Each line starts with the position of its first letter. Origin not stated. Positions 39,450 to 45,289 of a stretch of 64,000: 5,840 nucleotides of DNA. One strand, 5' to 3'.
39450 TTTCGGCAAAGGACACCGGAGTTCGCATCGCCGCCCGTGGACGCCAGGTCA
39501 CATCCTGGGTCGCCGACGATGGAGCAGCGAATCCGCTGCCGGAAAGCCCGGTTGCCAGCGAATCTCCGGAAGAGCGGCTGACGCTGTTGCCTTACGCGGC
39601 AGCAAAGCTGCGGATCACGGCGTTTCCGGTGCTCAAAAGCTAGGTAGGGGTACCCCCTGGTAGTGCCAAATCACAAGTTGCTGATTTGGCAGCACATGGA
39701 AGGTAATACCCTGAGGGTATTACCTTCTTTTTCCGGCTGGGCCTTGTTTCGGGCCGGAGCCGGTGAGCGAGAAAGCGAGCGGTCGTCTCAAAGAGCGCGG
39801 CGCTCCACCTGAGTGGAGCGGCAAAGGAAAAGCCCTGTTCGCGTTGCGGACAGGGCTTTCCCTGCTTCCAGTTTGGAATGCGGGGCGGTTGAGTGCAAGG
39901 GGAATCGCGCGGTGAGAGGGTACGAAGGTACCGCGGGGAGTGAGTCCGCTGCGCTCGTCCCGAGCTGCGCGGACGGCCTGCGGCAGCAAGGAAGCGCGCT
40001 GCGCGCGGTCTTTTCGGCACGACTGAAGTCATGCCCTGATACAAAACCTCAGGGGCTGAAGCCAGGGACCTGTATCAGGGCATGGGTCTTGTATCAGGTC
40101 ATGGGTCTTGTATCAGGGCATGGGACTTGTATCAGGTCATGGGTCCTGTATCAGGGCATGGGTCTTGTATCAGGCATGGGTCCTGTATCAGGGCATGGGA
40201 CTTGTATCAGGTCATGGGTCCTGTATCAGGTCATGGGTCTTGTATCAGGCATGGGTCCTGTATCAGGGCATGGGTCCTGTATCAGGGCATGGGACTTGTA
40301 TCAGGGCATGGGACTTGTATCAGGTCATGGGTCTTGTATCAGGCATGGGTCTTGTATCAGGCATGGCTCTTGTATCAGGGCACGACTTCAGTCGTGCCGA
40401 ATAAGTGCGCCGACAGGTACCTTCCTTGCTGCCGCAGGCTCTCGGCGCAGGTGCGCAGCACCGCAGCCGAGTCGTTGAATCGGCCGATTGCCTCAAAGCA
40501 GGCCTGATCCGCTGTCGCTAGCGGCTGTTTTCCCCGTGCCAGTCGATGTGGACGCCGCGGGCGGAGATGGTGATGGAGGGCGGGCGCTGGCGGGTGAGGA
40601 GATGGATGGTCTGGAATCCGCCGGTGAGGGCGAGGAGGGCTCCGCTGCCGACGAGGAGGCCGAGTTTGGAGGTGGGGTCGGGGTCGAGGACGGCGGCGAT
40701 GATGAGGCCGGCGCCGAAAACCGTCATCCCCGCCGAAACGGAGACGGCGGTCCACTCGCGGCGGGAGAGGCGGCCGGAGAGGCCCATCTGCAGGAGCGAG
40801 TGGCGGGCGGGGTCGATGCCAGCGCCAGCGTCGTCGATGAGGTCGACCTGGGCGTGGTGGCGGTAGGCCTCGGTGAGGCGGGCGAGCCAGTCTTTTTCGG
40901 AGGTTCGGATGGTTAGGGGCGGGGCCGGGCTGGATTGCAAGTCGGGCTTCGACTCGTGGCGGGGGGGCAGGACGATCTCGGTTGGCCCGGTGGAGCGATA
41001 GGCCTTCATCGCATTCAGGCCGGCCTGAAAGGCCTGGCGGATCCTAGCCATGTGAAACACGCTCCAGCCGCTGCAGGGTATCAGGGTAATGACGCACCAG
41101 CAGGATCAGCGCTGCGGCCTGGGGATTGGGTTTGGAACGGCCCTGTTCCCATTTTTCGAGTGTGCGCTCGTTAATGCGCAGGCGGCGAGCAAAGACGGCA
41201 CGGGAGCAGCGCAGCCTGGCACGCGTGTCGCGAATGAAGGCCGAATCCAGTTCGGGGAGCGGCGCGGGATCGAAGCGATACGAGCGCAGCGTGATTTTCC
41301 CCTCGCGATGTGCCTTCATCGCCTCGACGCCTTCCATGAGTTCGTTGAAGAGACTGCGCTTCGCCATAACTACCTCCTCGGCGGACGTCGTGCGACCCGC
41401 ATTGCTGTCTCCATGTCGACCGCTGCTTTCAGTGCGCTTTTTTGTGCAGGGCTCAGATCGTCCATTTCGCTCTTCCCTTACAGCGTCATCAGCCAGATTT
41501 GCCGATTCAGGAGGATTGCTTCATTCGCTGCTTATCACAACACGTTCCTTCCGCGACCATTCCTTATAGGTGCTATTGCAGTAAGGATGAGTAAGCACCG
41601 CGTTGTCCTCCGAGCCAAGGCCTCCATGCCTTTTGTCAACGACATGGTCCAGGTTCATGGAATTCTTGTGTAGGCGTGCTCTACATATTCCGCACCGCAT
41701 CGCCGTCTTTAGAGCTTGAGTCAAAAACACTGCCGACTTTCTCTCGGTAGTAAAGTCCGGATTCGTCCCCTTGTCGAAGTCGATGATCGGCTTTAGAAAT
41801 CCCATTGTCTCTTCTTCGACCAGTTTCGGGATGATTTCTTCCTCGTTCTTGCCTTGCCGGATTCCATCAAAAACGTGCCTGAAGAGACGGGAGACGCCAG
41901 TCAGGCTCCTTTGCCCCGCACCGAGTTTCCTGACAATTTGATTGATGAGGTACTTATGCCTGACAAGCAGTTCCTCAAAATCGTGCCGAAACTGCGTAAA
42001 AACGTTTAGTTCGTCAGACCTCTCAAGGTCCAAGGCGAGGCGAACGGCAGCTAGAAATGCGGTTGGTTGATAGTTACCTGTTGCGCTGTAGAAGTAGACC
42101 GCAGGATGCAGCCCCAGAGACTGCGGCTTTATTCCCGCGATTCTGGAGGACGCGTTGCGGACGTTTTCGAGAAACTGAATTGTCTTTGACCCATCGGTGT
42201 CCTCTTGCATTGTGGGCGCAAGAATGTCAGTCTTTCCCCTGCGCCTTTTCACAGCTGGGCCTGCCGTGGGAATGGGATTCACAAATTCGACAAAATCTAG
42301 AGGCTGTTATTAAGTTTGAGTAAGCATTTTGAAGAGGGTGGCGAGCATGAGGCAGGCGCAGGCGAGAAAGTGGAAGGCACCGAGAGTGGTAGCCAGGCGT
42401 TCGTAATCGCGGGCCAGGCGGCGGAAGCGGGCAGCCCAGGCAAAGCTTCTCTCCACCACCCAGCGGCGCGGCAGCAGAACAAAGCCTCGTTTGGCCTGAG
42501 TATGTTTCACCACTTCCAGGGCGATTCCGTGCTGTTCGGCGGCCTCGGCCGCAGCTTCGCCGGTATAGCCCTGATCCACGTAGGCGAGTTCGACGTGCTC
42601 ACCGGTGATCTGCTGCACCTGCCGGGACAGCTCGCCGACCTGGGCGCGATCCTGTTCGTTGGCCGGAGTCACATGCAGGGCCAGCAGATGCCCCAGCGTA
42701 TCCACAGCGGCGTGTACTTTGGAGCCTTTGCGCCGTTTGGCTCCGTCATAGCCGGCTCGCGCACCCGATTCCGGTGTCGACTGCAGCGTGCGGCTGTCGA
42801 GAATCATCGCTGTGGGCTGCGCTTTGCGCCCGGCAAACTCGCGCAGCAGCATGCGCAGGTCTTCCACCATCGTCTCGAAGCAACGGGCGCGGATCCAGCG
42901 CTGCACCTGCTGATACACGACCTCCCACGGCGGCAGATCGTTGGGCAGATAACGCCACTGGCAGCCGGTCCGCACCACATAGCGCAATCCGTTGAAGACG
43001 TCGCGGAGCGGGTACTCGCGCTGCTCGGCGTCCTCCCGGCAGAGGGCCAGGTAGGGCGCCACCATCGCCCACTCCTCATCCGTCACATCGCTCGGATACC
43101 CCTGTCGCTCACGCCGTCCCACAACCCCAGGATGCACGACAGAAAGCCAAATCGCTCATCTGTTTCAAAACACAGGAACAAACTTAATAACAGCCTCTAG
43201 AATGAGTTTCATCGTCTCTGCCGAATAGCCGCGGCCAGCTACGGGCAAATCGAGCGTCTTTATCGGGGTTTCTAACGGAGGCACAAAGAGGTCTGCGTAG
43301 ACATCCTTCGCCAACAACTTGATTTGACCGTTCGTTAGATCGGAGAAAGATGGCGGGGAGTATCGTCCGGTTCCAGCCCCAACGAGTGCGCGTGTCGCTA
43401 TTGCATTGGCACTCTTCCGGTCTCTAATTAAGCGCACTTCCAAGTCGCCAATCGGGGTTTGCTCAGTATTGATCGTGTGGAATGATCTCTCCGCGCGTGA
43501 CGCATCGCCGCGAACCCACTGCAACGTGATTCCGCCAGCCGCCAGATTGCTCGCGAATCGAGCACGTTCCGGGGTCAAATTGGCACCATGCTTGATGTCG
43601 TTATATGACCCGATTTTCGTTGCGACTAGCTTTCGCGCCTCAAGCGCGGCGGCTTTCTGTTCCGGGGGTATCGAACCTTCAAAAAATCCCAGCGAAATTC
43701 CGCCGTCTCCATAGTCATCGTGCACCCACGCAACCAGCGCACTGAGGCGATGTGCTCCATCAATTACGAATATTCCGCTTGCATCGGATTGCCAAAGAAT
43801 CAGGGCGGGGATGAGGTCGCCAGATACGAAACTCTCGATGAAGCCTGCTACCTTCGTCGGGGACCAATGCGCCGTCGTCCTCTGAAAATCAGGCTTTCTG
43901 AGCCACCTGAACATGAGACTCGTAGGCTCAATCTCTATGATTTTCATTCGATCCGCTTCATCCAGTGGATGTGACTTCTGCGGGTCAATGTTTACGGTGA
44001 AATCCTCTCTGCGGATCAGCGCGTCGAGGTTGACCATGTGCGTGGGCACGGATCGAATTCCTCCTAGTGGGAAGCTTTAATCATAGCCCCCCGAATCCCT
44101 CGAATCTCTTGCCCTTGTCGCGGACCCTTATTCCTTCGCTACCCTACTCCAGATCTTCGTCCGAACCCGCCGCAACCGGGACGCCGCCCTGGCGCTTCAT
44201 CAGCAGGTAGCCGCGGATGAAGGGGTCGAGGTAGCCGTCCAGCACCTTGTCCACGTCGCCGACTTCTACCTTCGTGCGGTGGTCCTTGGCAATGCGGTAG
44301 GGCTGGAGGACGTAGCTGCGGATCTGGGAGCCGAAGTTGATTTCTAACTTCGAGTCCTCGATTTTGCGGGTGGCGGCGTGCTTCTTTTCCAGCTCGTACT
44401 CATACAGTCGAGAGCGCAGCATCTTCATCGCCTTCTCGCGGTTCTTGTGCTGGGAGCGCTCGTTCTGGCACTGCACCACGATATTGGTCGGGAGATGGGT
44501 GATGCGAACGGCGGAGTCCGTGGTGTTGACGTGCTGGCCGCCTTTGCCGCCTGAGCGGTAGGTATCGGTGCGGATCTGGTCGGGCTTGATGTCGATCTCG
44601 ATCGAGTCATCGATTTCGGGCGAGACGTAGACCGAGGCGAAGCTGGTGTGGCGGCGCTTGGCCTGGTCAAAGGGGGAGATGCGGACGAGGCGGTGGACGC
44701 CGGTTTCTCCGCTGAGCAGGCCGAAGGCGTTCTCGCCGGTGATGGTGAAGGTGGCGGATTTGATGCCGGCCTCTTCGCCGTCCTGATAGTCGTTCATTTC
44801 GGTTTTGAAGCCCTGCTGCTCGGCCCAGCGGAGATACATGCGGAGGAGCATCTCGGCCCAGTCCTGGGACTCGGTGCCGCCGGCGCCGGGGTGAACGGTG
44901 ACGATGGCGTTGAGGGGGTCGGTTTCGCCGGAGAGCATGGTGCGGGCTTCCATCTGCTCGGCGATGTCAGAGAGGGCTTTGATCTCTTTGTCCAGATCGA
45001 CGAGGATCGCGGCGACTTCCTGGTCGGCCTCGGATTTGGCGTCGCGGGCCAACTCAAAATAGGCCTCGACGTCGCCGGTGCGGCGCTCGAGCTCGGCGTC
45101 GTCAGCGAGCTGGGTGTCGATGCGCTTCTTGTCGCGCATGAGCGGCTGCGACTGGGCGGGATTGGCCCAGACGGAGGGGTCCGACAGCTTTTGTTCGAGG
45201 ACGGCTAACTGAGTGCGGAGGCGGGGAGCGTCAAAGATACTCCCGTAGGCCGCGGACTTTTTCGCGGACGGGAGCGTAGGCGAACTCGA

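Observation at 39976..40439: Sixteen 18-19-bp tandem repeats enclosed by a roughly 70-bp inverted repeat at the edge of the low-GC island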

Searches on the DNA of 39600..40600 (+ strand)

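Call 10: search_dna_similar(query=window:39900-40500:+, collection=plasmids, mode=distant)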
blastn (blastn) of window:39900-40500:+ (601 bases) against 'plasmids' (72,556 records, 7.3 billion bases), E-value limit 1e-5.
No match.

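Call 11: search_dna_similar(query=window:39900-40500:+, collection=phages, mode=distant)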
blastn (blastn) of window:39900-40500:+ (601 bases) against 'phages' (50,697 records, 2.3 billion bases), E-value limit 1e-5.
No match.

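Call 24: search_rna_families(source=window, start=39600, end=40600, threshold=evalue, max_evalue=10)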
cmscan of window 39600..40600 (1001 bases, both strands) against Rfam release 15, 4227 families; matches with E-value up to 10: 14.
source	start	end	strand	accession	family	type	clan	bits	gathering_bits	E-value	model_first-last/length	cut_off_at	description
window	40076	40148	+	RF00751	mir-12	Gene; miRNA;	-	23.3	55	0.046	1-74/74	no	mir-12 microRNA precursor family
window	39647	39713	-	RF03953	mir-5350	Gene; miRNA;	-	21.3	90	0.19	1-74/74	no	mir-5350 microRNA precursor family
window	40031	40121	+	RF03214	mir-769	Gene; miRNA;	-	20.9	57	0.27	1-81/81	no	mir-769 microRNA precursor family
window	39786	39867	+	RF02495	ohsC_RNA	Gene; antitoxin;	-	20.8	50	2.2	1-77/77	no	Oppression of Hydrophobic ORF by sRNA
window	39823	39879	-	RF02495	ohsC_RNA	Gene; antitoxin;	-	19.2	50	4.6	1-77/77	no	Oppression of Hydrophobic ORF by sRNA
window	39699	39727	+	RF02055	STnc380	Gene; sRNA;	-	18.7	60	0.6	71-99/108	no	Enterobacterial sRNA STnc380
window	40393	40472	+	RF02992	hya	Cis-reg;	-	18.6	56.8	2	1-72/72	no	hya RNA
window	40152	40223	+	RF00751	mir-12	Gene; miRNA;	-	18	55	1.4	1-74/74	no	mir-12 microRNA precursor family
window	40031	40121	-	RF03214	mir-769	Gene; miRNA;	-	17.2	57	2.7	1-81/81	no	mir-769 microRNA precursor family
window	40407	40440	+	RF00362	Pospi_RY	Cis-reg;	-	16.4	40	6.4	1-79/79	no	Pospiviroid RY motif stem loop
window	39773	39830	-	RF02136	HTT-AS1_3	Gene; lncRNA;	-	16.1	70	2.2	1-60/60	no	HTT antisense RNA 1 conserved region 3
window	39679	39694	-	RF03163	c4-a1b1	Gene; antisense;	CL00128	13.2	46.7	2.4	16-31/53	no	a1, b1 targets of C4 antisense RNA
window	39727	39891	+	RF00260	HepC_CRE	Cis-reg;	-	9.9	140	8.5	1-176/176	no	Hepatitis C virus (HCV) cis-acting replication element (CRE)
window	39825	39863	-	RF02880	MH_s15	Gene; sRNA;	-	9.8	123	9.8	171-209/277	no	Mesorhizobail RNA 15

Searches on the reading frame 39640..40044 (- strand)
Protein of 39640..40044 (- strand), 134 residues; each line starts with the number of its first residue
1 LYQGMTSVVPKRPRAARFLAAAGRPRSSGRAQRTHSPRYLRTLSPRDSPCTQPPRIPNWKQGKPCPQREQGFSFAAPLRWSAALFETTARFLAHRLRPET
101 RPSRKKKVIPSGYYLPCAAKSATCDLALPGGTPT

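Call 71: search_protein_families(library=pfam, proteins=[window:39640-40044:-], max_evalue=1)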
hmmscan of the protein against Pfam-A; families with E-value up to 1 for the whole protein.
window:39640-40044:- (134 aa): 0 families

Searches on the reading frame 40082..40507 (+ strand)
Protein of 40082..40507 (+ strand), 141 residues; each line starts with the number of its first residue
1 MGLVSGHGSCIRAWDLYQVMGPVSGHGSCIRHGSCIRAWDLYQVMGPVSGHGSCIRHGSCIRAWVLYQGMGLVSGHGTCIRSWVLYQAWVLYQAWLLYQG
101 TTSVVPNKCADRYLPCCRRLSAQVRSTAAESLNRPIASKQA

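Call 71: search_protein_families(library=pfam, proteins=[window:40082-40507:+], max_evalue=1)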
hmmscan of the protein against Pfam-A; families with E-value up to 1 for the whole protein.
window:40082-40507:+ (141 aa): 3 families
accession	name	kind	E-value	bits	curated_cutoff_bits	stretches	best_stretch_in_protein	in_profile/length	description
PF07974.19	EGF_2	-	0.0033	18.2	22.1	0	24-36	9-22/32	EGF-like domain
PF00008.33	EGF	-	0.012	16.3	21.5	0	74-85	7-19/32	EGF-like domain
PF24646.2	DUF7640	-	0.019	15.6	28.1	1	19-66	29-70/121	Domain of unknown function (DUF7640)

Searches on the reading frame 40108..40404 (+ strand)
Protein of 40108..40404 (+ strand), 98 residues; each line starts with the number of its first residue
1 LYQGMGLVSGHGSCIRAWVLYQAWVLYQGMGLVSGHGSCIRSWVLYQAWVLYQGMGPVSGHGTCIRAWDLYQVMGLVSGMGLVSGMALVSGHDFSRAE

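Call 71: search_protein_families(library=pfam, proteins=[window:40108-40404:+], max_evalue=1)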
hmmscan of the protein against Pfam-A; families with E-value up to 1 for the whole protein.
window:40108-40404:+ (98 aa): 6 families
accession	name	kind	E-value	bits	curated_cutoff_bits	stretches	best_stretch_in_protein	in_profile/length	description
PF01989.23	AcnX_swivel_put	-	0.012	15.9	27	0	34-49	35-50/80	Aconitase X swivel domain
PF24352.1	DUF7512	-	0.035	14.1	27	0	19-33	20-34/46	Family of unknown function (DUF7512)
PF07974.19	EGF_2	-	0.1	13.4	22.1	0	59-66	9-16/32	EGF-like domain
PF00008.33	EGF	-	0.16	12.8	21.5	0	59-71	7-20/32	EGF-like domain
PF12906.13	RINGv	-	0.33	11.6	21.6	0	11-19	28-36/47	RING-variant domain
PF21700.4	EGF_DL_JAG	-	0.93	10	27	0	61-68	2-9/26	Delta-like/Jagged, EGF-like domain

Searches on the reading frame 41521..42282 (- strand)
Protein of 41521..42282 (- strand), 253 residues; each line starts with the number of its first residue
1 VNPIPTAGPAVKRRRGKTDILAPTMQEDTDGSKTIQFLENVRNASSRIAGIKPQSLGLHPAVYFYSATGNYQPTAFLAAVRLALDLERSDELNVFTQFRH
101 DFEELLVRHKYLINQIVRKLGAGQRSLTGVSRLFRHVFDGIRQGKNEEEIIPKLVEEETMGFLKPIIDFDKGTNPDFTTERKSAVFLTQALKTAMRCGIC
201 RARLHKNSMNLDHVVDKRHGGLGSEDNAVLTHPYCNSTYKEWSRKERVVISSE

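Call 9: search_protein_families(library=pfam, proteins=[window:41521-42282:-], max_evalue=0.01)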
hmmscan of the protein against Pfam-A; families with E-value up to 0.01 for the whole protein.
window:41521-42282:- (253 aa): 1 family
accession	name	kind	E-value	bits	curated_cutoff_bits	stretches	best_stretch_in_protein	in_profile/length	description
PF01844.29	HNH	-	4.5e-06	27.2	21.4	1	197-239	1-44/47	HNH endonuclease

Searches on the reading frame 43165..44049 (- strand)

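Call 9: search_protein_families(library=pfam, proteins=[window:43165-44049:-], max_evalue=0.01)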
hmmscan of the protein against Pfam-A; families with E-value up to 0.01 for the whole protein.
window:43165-44049:- (294 aa): 1 family
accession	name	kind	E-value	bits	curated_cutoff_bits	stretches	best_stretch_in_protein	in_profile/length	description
PF03235.19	GmrSD_N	-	1.4e-09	38.8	33.2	1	51-204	13-192/199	GmrSD restriction endonuclease, N-terminal domain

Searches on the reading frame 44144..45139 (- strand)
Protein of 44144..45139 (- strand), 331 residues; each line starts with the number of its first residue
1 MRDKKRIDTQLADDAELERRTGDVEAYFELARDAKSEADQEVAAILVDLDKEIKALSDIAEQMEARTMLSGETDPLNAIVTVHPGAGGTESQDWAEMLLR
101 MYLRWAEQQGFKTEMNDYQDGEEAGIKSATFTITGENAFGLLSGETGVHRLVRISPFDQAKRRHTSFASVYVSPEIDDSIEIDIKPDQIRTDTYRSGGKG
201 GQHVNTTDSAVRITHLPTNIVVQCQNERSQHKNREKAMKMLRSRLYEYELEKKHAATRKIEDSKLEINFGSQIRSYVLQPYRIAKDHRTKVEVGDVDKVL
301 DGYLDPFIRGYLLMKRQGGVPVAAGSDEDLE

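Call 55: search_protein_families(library=pfam, proteins=[window:44144-45139:-], max_evalue=0.0001)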
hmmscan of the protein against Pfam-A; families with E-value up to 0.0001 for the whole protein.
window:44144-45139:- (331 aa): 2 families
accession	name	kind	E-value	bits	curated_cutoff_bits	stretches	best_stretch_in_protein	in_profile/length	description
PF03462.23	PCRF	-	6.9e-48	163.5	24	1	5-170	32-194/194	PCRF domain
PF00472.26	RF-1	-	1.1e-42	145.1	35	1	179-288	2-116/116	RF-1 domain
